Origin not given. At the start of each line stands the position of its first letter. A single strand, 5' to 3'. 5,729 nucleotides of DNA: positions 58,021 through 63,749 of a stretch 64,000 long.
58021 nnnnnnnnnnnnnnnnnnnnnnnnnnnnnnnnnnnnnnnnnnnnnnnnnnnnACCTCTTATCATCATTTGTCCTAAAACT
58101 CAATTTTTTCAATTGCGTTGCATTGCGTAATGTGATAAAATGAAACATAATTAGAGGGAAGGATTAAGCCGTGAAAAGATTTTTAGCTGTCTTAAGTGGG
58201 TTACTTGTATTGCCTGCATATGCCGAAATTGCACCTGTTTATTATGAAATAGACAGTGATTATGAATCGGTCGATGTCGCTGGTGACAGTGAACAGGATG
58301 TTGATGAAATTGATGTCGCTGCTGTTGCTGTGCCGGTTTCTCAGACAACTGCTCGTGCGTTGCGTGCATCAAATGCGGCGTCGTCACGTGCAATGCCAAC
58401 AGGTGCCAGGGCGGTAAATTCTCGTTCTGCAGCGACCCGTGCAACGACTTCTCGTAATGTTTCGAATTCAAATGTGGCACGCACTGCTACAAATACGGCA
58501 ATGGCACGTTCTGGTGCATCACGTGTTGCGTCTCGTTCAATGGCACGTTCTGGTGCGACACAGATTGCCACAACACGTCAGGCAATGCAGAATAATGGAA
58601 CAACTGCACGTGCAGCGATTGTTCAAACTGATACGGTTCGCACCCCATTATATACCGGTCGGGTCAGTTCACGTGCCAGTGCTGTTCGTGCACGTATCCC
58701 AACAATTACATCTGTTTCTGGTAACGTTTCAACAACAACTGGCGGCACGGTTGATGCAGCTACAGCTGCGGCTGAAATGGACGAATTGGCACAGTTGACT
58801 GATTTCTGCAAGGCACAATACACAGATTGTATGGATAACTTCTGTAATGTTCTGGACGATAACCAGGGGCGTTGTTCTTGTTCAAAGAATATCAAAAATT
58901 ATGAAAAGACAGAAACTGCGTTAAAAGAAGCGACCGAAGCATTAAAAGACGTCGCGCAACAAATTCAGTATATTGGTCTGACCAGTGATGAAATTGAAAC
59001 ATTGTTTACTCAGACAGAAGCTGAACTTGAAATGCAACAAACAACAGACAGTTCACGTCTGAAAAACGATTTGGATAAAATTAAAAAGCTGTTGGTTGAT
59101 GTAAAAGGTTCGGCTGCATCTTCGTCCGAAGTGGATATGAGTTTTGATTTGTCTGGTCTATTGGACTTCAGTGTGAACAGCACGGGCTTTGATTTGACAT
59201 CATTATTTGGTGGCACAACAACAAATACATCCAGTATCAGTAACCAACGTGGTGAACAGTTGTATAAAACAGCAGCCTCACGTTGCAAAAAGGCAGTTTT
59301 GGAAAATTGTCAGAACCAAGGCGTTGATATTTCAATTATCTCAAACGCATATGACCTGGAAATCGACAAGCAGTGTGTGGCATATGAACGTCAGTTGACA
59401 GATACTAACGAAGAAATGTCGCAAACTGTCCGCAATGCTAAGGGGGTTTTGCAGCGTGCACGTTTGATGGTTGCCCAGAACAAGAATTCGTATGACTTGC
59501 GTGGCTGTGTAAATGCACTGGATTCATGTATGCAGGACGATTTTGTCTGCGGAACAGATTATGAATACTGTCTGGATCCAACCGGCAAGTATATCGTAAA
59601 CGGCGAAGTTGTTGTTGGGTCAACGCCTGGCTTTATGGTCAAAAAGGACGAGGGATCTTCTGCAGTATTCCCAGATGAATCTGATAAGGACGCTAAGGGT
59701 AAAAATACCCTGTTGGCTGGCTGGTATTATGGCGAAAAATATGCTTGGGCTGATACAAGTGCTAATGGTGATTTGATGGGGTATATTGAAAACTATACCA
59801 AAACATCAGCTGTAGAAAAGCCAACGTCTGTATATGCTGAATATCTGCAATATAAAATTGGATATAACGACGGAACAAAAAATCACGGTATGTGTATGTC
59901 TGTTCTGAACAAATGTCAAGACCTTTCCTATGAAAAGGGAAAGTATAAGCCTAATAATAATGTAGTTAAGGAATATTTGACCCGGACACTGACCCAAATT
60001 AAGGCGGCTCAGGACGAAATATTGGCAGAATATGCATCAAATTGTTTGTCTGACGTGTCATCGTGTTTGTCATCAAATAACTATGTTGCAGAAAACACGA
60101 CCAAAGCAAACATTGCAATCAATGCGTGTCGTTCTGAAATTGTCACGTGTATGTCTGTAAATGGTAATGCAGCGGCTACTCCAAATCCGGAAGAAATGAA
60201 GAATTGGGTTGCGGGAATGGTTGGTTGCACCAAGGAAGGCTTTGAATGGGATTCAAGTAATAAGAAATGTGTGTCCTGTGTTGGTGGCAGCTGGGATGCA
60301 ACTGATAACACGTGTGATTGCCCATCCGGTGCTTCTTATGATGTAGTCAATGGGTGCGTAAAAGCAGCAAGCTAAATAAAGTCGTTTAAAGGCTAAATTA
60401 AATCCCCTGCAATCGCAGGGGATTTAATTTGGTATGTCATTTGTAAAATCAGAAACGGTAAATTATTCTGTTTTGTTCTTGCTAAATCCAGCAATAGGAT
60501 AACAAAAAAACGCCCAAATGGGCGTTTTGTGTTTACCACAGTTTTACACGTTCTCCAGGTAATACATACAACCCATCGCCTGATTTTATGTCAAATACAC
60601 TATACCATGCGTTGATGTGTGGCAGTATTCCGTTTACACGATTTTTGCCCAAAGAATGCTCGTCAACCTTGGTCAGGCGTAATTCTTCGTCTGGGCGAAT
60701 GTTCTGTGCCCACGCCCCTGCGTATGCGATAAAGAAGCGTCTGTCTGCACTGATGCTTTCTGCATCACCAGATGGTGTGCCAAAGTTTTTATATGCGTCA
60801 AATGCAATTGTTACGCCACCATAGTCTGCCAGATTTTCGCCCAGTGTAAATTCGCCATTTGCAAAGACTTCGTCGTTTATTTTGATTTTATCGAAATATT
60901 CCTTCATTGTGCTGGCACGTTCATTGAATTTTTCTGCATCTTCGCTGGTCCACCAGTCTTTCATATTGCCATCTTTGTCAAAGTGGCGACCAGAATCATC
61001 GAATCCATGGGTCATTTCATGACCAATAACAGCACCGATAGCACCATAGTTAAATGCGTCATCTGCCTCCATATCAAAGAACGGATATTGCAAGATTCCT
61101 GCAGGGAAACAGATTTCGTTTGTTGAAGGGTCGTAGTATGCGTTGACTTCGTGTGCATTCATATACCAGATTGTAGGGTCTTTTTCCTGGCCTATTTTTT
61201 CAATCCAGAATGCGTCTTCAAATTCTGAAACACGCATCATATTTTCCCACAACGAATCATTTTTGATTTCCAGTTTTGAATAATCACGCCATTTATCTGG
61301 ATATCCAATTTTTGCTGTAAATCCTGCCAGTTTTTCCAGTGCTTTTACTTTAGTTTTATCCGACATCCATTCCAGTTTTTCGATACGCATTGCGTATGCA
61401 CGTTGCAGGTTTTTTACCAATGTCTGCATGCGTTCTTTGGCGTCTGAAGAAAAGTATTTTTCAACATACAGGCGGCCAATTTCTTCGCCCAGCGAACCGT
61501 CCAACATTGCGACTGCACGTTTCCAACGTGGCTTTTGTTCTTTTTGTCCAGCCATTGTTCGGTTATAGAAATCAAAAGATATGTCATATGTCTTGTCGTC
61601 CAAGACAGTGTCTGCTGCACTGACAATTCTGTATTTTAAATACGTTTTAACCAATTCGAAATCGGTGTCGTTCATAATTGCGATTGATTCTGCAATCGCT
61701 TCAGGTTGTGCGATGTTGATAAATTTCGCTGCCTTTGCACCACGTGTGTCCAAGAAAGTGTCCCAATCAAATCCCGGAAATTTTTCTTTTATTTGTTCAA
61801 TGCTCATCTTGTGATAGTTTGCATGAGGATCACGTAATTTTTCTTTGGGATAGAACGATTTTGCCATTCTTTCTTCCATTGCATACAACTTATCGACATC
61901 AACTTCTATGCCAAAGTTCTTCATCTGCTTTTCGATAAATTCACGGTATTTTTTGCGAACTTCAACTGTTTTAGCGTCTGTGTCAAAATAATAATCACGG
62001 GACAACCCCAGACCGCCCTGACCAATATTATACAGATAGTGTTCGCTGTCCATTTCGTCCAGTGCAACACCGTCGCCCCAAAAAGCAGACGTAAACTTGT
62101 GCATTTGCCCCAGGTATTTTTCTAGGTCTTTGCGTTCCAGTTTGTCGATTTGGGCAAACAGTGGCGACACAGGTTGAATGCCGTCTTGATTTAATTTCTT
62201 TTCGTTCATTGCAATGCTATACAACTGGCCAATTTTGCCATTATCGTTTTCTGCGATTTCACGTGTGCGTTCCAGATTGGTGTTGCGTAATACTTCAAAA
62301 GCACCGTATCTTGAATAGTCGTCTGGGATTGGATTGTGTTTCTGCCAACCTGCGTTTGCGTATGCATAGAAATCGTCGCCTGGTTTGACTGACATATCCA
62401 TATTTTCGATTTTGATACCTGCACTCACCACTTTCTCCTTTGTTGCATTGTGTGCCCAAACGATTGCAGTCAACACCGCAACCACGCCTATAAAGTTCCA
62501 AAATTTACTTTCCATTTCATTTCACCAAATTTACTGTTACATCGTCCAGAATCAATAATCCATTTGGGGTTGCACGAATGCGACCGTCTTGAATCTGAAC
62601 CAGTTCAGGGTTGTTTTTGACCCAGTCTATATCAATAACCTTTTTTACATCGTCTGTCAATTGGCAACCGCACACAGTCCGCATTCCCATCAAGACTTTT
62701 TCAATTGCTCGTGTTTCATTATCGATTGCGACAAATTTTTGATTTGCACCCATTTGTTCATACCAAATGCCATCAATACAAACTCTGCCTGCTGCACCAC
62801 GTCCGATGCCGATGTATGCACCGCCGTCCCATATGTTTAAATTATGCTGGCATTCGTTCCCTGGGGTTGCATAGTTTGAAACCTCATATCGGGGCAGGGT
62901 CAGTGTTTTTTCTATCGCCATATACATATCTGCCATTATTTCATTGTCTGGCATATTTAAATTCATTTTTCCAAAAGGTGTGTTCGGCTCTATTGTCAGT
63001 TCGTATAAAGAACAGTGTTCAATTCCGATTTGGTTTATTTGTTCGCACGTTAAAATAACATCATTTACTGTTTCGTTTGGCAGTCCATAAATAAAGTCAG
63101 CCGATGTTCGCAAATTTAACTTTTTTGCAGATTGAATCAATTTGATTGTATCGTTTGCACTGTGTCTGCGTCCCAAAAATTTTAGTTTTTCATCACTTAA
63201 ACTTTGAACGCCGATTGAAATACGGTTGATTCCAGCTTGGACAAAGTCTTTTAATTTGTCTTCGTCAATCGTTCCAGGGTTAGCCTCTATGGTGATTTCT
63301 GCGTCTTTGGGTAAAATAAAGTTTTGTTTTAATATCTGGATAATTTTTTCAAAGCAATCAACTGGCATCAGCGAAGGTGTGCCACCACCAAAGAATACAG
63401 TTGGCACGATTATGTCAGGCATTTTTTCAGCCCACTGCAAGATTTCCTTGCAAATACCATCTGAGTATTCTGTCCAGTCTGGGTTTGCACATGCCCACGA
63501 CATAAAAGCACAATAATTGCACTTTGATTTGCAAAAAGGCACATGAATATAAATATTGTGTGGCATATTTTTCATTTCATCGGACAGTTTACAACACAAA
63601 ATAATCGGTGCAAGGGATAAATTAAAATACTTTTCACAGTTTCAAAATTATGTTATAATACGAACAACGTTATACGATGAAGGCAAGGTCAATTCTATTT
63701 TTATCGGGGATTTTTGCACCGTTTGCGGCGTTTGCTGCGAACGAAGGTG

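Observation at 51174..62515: Contiguous envelope/secretome locus (OMP, Gly-rich secreted protein, PLD-family lipoprotein, two Cys-rich paralogs, M13 peptidase) directly after an orphan mraZ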

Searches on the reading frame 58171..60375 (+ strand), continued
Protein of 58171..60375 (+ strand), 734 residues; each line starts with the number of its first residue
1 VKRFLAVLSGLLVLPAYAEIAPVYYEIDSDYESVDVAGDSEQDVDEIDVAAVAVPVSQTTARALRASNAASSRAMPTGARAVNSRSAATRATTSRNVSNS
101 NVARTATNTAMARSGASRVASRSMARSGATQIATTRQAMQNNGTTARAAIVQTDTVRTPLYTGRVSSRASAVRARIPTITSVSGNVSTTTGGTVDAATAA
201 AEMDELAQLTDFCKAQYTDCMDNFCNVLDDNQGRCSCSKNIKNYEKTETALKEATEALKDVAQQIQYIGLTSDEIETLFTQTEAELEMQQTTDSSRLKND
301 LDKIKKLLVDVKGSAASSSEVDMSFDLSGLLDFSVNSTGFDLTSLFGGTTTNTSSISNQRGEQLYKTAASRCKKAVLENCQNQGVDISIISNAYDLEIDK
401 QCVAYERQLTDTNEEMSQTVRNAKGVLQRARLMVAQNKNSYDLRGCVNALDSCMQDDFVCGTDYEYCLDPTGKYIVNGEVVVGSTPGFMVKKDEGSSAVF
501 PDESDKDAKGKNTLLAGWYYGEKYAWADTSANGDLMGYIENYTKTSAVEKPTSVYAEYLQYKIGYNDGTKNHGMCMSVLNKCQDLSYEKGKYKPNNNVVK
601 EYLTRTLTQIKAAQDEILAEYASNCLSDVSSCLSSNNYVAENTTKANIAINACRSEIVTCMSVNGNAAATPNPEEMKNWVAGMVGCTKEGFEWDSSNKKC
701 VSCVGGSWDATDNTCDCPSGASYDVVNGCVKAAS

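Call 77: find_encoding_contigs(protein=P0372, flank=8000, max_places=3)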
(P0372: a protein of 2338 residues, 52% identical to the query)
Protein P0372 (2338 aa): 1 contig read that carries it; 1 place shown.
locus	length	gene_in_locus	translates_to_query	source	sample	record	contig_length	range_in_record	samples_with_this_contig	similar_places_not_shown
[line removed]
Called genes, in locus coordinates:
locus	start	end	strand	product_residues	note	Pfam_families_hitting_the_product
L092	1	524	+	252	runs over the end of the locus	PF26739:DUF8245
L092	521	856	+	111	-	-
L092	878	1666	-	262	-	PF03747:ADP_ribosyl_GH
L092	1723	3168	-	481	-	PF17289:Terminase_6C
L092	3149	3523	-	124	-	PF18932:DUF5681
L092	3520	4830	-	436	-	PF02195:ParB_N, PF01555:N6_N4_Mtase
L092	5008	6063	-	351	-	PF02661:Fic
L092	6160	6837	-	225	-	PF09509:Hypoth_Ymh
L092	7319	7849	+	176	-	-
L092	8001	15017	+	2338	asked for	-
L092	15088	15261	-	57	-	-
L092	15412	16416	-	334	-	?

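Call 97: search_protein_families(library=phrogs, proteins=[window:58171-60375:+], max_evalue=0.01)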
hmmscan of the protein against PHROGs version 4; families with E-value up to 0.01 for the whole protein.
window:58171-60375:+ (734 aa): 0 families

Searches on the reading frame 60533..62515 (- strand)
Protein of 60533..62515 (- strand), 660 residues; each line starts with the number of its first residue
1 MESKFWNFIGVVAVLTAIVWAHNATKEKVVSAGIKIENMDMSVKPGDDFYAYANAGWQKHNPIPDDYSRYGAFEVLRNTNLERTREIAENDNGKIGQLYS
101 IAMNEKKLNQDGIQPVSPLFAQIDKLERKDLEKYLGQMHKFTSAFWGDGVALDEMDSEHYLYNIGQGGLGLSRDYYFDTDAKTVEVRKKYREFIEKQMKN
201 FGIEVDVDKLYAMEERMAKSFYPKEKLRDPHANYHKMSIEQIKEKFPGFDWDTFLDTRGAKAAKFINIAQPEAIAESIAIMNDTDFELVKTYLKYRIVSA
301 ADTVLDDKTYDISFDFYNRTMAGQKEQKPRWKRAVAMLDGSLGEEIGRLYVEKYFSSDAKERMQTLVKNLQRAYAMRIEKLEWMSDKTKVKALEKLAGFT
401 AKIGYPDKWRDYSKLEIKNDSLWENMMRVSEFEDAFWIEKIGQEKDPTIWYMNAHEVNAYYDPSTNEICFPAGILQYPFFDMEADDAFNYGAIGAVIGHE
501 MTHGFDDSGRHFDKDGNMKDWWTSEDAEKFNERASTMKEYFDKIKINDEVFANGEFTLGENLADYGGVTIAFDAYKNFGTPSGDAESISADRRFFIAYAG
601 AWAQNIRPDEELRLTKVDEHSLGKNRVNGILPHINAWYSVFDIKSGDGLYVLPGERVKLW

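Call 3: search_protein_families(library=pfam, proteins=[window:60533-62515:-], max_evalue=0.01)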
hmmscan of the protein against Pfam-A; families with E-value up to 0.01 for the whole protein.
window:60533-62515:- (660 aa): 2 families
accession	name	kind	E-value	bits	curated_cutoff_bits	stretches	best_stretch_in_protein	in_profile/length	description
PF05649.18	Peptidase_M13_N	-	3.1e-104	349.9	32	1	45-406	1-381/381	Peptidase family M13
PF01431.27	Peptidase_M13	-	2.7e-64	217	24.5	1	458-653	1-201/205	Peptidase family M13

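Call 4: search_protein_families(library=ncbifam, proteins=[window:60533-62515:-], max_evalue=0.01)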
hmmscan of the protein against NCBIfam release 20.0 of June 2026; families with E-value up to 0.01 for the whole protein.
window:60533-62515:- (660 aa): 1 family
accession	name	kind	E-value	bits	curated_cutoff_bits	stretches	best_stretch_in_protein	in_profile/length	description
NF052391.1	endpepPepOLacoc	equivalog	3.5e-90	303.5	1000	1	46-660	5-627/627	endopeptidase PepO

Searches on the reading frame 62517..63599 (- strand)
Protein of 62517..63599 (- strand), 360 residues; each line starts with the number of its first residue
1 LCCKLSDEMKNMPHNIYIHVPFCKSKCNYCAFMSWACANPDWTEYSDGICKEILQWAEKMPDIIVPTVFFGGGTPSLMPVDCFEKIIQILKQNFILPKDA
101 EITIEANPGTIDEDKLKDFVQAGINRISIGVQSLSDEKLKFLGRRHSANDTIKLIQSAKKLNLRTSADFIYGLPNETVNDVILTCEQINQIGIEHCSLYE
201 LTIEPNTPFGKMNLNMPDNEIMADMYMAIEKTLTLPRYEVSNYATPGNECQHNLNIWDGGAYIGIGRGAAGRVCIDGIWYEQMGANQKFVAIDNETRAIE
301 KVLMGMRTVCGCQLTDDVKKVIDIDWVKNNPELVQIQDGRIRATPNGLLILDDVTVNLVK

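Call 101: search_protein_families(library=pfam, proteins=[window:62517-63599:-], max_evalue=0.00001)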
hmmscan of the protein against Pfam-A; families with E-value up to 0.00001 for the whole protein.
window:62517-63599:- (360 aa): 1 family
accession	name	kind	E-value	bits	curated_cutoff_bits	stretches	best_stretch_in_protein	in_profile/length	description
PF04055.27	Radical_SAM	-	1e-29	104.3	29.5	1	17-186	1-164/166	Radical SAM superfamily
